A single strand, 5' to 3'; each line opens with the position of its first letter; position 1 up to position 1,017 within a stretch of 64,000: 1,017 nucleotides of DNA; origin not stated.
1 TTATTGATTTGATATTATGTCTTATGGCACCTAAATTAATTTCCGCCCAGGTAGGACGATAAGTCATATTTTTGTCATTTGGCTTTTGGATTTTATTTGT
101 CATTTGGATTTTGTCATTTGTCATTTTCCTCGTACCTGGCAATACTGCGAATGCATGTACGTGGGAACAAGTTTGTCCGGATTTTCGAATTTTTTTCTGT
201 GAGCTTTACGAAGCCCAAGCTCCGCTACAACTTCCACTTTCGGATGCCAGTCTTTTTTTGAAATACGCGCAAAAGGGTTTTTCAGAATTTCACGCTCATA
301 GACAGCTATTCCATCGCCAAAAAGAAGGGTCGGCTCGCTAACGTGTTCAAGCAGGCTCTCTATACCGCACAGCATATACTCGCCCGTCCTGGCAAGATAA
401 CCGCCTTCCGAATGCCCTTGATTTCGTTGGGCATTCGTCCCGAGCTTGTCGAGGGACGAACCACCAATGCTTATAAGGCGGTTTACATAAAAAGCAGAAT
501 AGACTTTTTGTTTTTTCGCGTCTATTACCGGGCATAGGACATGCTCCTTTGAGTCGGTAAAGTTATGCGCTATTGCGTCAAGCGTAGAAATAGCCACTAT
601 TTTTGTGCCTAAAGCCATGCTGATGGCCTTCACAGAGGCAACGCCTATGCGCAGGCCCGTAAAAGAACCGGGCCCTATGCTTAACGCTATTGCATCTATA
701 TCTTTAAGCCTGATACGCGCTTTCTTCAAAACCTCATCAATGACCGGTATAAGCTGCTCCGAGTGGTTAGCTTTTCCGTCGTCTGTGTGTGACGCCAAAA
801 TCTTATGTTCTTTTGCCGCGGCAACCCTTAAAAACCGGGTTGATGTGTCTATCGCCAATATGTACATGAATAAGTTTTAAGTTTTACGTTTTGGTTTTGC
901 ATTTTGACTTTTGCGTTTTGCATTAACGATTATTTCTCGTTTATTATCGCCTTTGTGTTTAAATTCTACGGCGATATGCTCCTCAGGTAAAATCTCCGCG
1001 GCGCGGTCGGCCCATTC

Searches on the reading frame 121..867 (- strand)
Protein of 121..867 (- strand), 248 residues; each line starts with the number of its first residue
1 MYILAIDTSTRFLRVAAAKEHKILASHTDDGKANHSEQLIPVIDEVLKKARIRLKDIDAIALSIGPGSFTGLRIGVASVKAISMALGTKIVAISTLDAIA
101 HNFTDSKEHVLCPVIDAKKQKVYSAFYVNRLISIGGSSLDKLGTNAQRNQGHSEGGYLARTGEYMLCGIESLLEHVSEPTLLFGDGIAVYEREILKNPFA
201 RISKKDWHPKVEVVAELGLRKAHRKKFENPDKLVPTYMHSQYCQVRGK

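Call 61: find_encoding_contigs(protein=window:121-867:-, flank=10000, max_places=4)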
Protein window:121-867:- (248 aa): 3 contigs read that carry it; 3 places shown.
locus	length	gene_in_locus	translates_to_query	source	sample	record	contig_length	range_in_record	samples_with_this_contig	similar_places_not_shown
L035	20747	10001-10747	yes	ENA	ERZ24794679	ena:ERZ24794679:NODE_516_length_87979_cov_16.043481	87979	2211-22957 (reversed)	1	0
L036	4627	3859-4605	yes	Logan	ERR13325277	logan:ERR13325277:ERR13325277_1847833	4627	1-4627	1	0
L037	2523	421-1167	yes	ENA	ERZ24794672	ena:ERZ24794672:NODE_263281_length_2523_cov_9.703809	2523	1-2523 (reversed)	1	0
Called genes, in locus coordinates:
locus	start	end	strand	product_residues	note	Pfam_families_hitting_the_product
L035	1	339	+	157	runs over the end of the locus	PF02542:YgbB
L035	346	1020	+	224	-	PF00132:Hexapep (weak)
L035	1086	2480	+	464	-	PF01406:tRNA-synt_1e, PF09334:tRNA-synt_1g (faint), PF09190:DALR_2, PF23493:CysS_C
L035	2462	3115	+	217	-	PF02223:Thymidylate_kin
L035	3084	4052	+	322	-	PF13177:DNA_pol3_delta2, PF09115:DNApol3-delta_C (weak)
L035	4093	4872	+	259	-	PF04468:PSP1, PF28472:PSP1_3rd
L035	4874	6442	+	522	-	PF00133:tRNA-synt_1, PF01406:tRNA-synt_1e (faint), PF09334:tRNA-synt_1g, PF00133:tRNA-synt_1, PF19303:Anticodon_3 (weak), PF08264:Anticodon_1 (weak)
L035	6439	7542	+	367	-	PF02517:Rce1-like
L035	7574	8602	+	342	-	PF01008:IF-2B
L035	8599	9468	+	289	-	PF00586:AIRS, PF02769:AIRS_C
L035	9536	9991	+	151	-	PF02367:TsaE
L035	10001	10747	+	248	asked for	PF00814:TsaD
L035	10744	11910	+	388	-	PF01168:Ala_racemase_N, PF00842:Ala_racemase_C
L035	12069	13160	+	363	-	-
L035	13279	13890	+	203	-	PF07638:Sigma70_ECF (weak), PF04542:Sigma70_r2, PF08281:Sigma70_r4_2, PF04545:Sigma70_r4, PF08280:HTH_Mga (weak)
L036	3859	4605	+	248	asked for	PF00814:TsaD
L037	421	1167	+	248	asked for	PF00814:TsaD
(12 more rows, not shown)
